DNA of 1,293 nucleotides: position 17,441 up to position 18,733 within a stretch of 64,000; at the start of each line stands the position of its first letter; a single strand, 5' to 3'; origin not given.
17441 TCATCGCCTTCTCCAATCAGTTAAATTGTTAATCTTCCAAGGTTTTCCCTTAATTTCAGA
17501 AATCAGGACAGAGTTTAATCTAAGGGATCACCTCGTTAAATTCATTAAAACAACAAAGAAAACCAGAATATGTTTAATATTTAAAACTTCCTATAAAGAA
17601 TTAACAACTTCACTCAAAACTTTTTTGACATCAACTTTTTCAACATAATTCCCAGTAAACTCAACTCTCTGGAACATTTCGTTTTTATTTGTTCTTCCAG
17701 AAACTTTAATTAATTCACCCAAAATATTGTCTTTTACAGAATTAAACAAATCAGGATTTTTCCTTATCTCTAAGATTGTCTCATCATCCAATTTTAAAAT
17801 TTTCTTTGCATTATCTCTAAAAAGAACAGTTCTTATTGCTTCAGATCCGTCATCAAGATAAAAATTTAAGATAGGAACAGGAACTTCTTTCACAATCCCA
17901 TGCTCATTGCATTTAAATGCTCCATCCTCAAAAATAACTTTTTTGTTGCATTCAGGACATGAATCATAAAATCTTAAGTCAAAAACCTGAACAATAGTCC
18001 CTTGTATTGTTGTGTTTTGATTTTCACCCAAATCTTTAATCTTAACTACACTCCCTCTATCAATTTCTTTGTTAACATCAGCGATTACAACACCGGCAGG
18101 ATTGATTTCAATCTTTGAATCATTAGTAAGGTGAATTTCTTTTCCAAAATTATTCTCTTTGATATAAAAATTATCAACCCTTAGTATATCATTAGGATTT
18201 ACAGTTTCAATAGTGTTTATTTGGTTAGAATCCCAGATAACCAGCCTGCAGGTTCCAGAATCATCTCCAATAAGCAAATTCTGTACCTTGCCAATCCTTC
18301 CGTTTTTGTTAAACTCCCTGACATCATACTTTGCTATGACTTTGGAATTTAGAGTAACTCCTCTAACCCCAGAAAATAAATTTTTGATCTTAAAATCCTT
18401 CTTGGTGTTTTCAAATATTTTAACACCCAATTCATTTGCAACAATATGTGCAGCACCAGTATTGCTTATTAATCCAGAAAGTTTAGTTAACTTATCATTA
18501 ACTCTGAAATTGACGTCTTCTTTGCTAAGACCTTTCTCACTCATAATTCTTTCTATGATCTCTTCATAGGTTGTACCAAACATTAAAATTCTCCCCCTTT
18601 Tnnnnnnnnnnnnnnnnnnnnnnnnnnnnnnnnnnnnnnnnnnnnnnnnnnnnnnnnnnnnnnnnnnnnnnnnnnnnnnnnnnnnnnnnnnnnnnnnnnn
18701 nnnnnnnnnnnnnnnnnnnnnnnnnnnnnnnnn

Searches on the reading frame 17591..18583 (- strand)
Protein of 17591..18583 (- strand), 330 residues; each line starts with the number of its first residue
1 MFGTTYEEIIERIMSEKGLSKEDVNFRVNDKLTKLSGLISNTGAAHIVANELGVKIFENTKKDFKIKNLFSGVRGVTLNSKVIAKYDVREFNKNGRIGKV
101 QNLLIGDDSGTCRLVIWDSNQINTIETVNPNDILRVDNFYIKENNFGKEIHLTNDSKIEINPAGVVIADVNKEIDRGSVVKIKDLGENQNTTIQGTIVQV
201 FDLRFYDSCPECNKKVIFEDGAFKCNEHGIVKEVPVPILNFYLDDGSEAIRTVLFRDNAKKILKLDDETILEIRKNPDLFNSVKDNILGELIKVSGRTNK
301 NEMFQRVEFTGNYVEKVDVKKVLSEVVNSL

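Call 76: search_protein_families(library=pfam, proteins=[window:17591-18583:-], max_evalue=0.01)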
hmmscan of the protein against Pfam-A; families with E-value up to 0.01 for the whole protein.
window:17591-18583:- (330 aa): 3 families
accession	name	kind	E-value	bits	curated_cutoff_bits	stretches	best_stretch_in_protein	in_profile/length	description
PF08646.16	Rep_fac-A_C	-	1.5e-09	38.3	28.5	1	193-321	4-141/146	Replication factor-A C terminal domain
PF01336.31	tRNA_anti-codon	-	2.6e-07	30.9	27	1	95-153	12-70/75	OB-fold nucleic acid binding domain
PF09999.14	DUF2240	-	0.0016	18.5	22.3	1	5-56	86-137/144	Uncharacterized protein conserved in archaea (DUF2240)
